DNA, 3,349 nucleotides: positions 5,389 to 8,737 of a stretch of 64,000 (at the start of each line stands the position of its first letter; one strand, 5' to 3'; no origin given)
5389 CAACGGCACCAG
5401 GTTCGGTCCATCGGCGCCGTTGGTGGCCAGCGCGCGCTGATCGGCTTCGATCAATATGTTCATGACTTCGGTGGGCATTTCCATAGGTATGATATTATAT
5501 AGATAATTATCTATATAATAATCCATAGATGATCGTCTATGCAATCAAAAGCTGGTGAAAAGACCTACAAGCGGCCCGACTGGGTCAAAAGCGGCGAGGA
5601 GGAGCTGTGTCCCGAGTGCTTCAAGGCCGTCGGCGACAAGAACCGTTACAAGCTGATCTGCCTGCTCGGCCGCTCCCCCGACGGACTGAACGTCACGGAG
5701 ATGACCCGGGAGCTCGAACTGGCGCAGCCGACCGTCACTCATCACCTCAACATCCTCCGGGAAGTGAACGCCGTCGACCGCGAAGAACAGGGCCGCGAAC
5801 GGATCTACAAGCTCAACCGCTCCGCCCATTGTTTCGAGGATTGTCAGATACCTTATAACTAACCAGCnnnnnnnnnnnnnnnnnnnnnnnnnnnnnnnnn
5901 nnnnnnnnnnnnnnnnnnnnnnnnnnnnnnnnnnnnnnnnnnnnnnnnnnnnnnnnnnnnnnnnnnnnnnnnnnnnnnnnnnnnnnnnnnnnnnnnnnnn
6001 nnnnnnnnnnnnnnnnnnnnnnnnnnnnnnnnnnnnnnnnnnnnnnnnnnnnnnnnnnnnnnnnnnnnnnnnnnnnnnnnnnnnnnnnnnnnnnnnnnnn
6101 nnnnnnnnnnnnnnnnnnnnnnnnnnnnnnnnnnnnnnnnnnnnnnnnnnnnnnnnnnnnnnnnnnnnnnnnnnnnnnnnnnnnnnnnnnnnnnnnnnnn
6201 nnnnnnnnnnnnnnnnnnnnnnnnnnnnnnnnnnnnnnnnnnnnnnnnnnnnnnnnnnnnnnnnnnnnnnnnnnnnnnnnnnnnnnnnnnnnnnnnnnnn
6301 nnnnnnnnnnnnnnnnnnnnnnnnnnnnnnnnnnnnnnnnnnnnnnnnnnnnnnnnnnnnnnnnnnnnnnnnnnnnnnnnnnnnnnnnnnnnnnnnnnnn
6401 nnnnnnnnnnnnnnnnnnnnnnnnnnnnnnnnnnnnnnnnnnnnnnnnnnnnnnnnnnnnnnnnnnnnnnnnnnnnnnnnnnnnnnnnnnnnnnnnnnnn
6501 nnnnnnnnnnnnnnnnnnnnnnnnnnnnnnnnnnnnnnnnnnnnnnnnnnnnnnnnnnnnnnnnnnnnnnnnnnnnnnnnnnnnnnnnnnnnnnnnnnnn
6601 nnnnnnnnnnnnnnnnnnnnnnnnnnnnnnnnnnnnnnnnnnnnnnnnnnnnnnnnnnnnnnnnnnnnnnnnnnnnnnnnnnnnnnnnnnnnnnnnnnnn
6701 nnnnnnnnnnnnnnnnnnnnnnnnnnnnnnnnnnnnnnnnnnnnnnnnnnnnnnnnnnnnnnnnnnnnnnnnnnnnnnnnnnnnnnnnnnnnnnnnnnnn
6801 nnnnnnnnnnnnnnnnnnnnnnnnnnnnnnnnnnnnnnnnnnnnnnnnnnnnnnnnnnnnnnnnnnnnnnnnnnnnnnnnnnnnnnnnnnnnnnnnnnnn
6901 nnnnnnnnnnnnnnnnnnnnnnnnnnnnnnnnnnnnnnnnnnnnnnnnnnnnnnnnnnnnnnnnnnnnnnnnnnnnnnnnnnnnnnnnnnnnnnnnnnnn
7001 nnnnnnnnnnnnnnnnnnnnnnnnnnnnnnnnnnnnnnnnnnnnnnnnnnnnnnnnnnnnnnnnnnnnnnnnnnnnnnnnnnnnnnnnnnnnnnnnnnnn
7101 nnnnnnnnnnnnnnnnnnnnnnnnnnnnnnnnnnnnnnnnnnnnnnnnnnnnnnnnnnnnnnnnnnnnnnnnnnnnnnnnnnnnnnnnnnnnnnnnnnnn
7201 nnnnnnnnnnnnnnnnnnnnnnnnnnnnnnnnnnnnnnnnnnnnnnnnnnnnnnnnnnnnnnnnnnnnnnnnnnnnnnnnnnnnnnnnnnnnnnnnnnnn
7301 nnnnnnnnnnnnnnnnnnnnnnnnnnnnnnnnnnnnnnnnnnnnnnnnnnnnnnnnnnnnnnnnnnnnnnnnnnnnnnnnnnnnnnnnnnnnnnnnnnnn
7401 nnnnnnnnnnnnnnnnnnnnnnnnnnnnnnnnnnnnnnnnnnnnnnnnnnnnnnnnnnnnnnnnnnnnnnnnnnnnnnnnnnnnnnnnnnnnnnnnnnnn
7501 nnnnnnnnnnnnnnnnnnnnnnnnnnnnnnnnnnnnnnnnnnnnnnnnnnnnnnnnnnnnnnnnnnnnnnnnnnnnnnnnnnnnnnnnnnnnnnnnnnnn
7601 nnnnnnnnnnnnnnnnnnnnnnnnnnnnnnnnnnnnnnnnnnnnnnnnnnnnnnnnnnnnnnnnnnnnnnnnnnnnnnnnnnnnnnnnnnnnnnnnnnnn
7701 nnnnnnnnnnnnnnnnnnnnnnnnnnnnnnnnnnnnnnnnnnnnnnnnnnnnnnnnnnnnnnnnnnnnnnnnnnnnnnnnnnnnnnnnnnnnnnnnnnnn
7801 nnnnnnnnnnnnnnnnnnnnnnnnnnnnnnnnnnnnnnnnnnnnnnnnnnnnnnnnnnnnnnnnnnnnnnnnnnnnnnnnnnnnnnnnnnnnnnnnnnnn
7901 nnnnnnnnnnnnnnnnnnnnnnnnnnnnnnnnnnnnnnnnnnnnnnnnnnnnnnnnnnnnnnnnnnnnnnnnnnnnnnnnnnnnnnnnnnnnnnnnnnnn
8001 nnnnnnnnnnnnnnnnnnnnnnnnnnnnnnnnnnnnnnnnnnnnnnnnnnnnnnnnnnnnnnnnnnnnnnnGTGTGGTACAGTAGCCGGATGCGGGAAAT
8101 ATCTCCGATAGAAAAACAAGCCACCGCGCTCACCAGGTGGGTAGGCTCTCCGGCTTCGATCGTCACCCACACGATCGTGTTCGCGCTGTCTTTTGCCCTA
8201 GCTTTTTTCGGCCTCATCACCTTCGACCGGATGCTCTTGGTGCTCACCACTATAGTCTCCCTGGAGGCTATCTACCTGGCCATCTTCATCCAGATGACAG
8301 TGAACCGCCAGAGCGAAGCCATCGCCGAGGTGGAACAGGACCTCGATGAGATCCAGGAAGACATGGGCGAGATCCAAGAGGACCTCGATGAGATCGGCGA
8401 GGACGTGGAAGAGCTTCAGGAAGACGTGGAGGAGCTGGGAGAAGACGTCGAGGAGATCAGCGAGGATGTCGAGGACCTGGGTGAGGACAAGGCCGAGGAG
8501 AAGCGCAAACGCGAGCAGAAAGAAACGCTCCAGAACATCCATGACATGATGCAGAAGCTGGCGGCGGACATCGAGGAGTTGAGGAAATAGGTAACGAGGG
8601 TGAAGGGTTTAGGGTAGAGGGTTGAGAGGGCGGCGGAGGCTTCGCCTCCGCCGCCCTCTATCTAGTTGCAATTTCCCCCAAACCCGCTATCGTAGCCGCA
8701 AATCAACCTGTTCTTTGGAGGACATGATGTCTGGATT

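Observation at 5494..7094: Membrane-anchored copper nitrite reductase (NirK) under a divergent ArsR-family regulator, with a perfect 26-bp palindromic operator candidate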

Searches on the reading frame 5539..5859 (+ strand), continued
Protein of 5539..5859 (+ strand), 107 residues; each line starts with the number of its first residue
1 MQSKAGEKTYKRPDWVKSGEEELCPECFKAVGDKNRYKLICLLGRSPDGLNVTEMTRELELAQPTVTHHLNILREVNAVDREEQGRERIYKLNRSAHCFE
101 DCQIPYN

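Call 66: search_protein_families(library=ncbifam, proteins=[P0258, P0256, P0263, P0248, P0241], max_evalue=0.001)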
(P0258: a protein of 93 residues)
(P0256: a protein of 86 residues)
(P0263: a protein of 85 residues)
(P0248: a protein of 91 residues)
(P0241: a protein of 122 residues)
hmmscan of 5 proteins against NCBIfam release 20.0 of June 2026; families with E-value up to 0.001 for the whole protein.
P0258 (93 aa): 11 families
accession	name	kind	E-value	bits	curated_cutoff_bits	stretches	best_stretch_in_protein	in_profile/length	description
NF033788.1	HTH_metalloreg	subfamily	8e-21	73.6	55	1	11-78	3-71/77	metalloregulator ArsR/SmtB family transcription factor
NF033789.1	repress_SdpR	subfamily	1.1e-17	63.7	100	1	13-77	2-66/79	autorepressor SdpR family transcription factor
NF045707.1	Dbac_1936_reg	equivalog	6.7e-09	35.7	115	1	16-78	14-76/99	ArsR/SmtB-type metalloregulator TsoR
NF007528.0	PRK10141.1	subfamily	6.1e-08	32.5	97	1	11-78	8-76/117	metalloregulator ArsR/SmtB family transcription factor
TIGR01884.1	cas_HTH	subfamily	8.7e-08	31.8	60.2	1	18-77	141-200/202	CRISPR-associated CARF protein Csa3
NF047906.1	CdPbTransRegCmtR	equivalog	1.3e-07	31.5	150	1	16-78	18-80/104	Cd(II)/Pb(II)-sensing metalloregulatory transcriptional regulator CmtR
NF053755.1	MsvR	equivalog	2.5e-07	30.7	220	1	13-81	7-78/236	transcriptional factor MsvR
NF041413.1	ArsR_Rv2640c_fam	equivalog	2.7e-07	31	155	1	16-79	39-105/118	Rv2640c family ArsR-like transcriptional regulator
NF053602.1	Phr_regulator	exception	5.6e-07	29.3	320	1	11-66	4-59/191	heat shock transcription regulator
NF040642.1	sulf_sens_BigR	equivalog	8.6e-07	29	155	1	17-83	18-84/95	sulfite-sensing transcriptional repressor BigR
NF052532.1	TransRegPagRBaca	equivalog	9.3e-05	22.5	170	1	15-87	23-95/99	transcriptional repressor PagR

P0256 (86 aa): 14 families
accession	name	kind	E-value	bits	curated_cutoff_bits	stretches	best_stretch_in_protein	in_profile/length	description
NF033788.1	HTH_metalloreg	subfamily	5.4e-20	71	55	1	4-70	3-70/77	metalloregulator ArsR/SmtB family transcription factor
NF033789.1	repress_SdpR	subfamily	8.4e-15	54.5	100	1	6-70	2-66/79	autorepressor SdpR family transcription factor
NF045707.1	Dbac_1936_reg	equivalog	1.2e-10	41.2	115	1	7-68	12-73/99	ArsR/SmtB-type metalloregulator TsoR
NF047906.1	CdPbTransRegCmtR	equivalog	2.6e-09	36.9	150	1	5-70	14-79/104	Cd(II)/Pb(II)-sensing metalloregulatory transcriptional regulator CmtR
NF053602.1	Phr_regulator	exception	1.1e-08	34.9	320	1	9-60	9-62/191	heat shock transcription regulator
NF041413.1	ArsR_Rv2640c_fam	equivalog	2.8e-08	34.2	155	1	7-67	37-100/118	Rv2640c family ArsR-like transcriptional regulator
NF007528.0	PRK10141.1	subfamily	1.3e-06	28.3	97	1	3-69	7-74/117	metalloregulator ArsR/SmtB family transcription factor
NF053755.1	MsvR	equivalog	1.1e-05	25.2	220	1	12-67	13-71/236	transcriptional factor MsvR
NF040939.2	trans_reg_lrs14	equivalog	1.6e-05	24.9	90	1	5-61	16-72/103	Lrs14 family HTH-type transcriptional regulator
NF053606.1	Sta1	subfamily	9.1e-05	22.5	80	1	17-63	26-72/100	Sta1 family transcriptional regulator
NF040642.1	sulf_sens_BigR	equivalog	0.00016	21.7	155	1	10-73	18-81/95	sulfite-sensing transcriptional repressor BigR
TIGR01884.1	cas_HTH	subfamily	0.0002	20.8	60.2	1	7-68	137-198/202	CRISPR-associated CARF protein Csa3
NF038251.1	AdcR_fam_Zn_TF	equivalog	0.00025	21.3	175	1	16-62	40-86/143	zinc-dependent MarR family transcriptional regulator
NF052532.1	TransRegPagRBaca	equivalog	0.00059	19.9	170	1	9-69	24-84/99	transcriptional repressor PagR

P0263 (85 aa): 13 families
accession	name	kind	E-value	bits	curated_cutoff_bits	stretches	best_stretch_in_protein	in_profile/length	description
NF033788.1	HTH_metalloreg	subfamily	1.8e-20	72.5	55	1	4-72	3-71/77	metalloregulator ArsR/SmtB family transcription factor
NF033789.1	repress_SdpR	subfamily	4.4e-14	52.2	100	1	6-70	2-65/79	autorepressor SdpR family transcription factor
NF007528.0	PRK10141.1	subfamily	1.7e-10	40.8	97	1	5-70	9-74/117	metalloregulator ArsR/SmtB family transcription factor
NF045707.1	Dbac_1936_reg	equivalog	2.6e-09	37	115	1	3-71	8-75/99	ArsR/SmtB-type metalloregulator TsoR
NF040642.1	sulf_sens_BigR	equivalog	2.8e-08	33.7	155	1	3-72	11-79/95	sulfite-sensing transcriptional repressor BigR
NF041413.1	ArsR_Rv2640c_fam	equivalog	1.3e-07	32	155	1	7-73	37-105/118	Rv2640c family ArsR-like transcriptional regulator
NF047906.1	CdPbTransRegCmtR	equivalog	8.7e-07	28.8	150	1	7-70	16-78/104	Cd(II)/Pb(II)-sensing metalloregulatory transcriptional regulator CmtR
TIGR01884.1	cas_HTH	subfamily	3.8e-06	26.4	60.2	1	9-69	139-198/202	CRISPR-associated CARF protein Csa3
NF040939.2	trans_reg_lrs14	equivalog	0.00033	20.7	90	1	4-61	15-71/103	Lrs14 family HTH-type transcriptional regulator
NF007342.0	PRK09834.1-4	equivalog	0.00046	19.3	251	1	14-72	17-73/263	DNA-binding transcriptional regulator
NF053755.1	MsvR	equivalog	0.00047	19.9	220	1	10-60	11-60/236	transcriptional factor MsvR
NF008273.0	PRK11050.1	equivalog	0.00048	19.8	153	1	17-60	45-88/156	manganese-binding transcriptional regulator MntR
NF047392.1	TransRegTrmBHalo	equivalog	0.00055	19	500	1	16-76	25-83/349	HTH-type sugar sensing transcriptional regulator TrmB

P0248 (91 aa): 7 families
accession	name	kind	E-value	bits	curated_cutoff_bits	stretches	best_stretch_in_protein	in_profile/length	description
NF033788.1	HTH_metalloreg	subfamily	6.4e-17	61.1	55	1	12-79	3-70/77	metalloregulator ArsR/SmtB family transcription factor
NF007528.0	PRK10141.1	subfamily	6.1e-07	29.3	97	1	13-77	9-73/117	metalloregulator ArsR/SmtB family transcription factor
NF045707.1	Dbac_1936_reg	equivalog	6.3e-07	29.3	115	1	19-77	16-73/99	ArsR/SmtB-type metalloregulator TsoR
NF033789.1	repress_SdpR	subfamily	2.1e-06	27.5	100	1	14-78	2-65/79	autorepressor SdpR family transcription factor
NF041413.1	ArsR_Rv2640c_fam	equivalog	3.8e-06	27.3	155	1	29-75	53-99/118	Rv2640c family ArsR-like transcriptional regulator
NF040642.1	sulf_sens_BigR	equivalog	6.2e-06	26.2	155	1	13-78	13-77/95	sulfite-sensing transcriptional repressor BigR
TIGR01884.1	cas_HTH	subfamily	1.6e-05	24.4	60.2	1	14-66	136-188/202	CRISPR-associated CARF protein Csa3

P0241 (122 aa): 7 families
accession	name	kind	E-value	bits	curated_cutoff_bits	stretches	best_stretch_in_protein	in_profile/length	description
NF033788.1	HTH_metalloreg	subfamily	2.1e-15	56.3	55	1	42-110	3-70/77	metalloregulator ArsR/SmtB family transcription factor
NF033789.1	repress_SdpR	subfamily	1.3e-08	34.6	100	1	44-109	2-65/79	autorepressor SdpR family transcription factor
NF040642.1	sulf_sens_BigR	equivalog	1e-07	31.9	155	1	43-109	13-77/95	sulfite-sensing transcriptional repressor BigR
NF041413.1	ArsR_Rv2640c_fam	equivalog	3.4e-06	27.4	155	1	50-110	42-103/118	Rv2640c family ArsR-like transcriptional regulator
NF045707.1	Dbac_1936_reg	equivalog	3.3e-05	23.8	115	1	47-108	14-73/99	ArsR/SmtB-type metalloregulator TsoR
TIGR01884.1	cas_HTH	subfamily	0.0001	21.8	60.2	1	51-109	143-199/202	CRISPR-associated CARF protein Csa3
NF007528.0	PRK10141.1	subfamily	0.00068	19.5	97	1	43-109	9-74/117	metalloregulator ArsR/SmtB family transcription factor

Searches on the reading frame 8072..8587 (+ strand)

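Call 6: search_protein_families(library=pfam, proteins=[window:8072-8587:+], max_evalue=0.01)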
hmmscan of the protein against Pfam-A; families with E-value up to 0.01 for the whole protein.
window:8072-8587:+ (172 aa): 31 families (the best 25 are shown)
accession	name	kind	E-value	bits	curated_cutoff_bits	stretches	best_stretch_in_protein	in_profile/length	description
PF06103.16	DUF948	-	1.3e-08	35.3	37.2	1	61-138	5-82/89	Bacterial protein of unknown function (DUF948)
PF06210.16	DUF1003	-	2.1e-06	28.3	27.4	1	24-120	1-97/103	Protein of unknown function (DUF1003)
PF06785.16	UPF0242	-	3.8e-06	27.5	33.5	1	65-170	66-176/194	Uncharacterised protein family (UPF0242) N-terminus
PF13339.11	AATF-Che1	-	4e-05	24.6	24.7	1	76-171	36-127/137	Apoptosis antagonizing transcription factor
PF06009.19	Laminin_II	-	8.4e-05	23.1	33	1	81-167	9-92/138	Laminin Domain II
PF05377.16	FlaC_arch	-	9.9e-05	23.1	27.8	2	84-122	2-40/55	Flagella accessory protein C (FlaC)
PF07889.17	DUF1664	-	0.0001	22.7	34.6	1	78-136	62-120/124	Protein of unknown function (DUF1664)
PF04728.18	LPP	-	0.00016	22.4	29.1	1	105-138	2-35/53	Lipoprotein leucine-zipper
PF06160.17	EzrA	-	0.00019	20.3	39.6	1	76-134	95-153/557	Septation ring formation regulator, EzrA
PF06419.17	COG6_N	-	0.0003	21.4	27.4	1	91-158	28-95/114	Conserved oligomeric complex COG6, N-terminal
PF05667.16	CCDC22_CC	-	0.00078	19.1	39.2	1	79-169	194-282/477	CCDC22 protein coiled-coil region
PF16043.11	DUF4795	-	0.0011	18.8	34.8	1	88-143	6-61/208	Domain of unknown function (DUF4795)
PF09762.14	CCDC93_CC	-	0.0013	18.3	30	1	78-171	146-242/429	CCDC93 coiled-coil domain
PF10498.14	IFT57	-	0.0013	18.2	40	1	87-170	266-349/360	Intra-flagellar transport protein 57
PF13851.11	GAS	-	0.0023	17.8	32.3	1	79-169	30-120/200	Growth-arrest specific micro-tubule binding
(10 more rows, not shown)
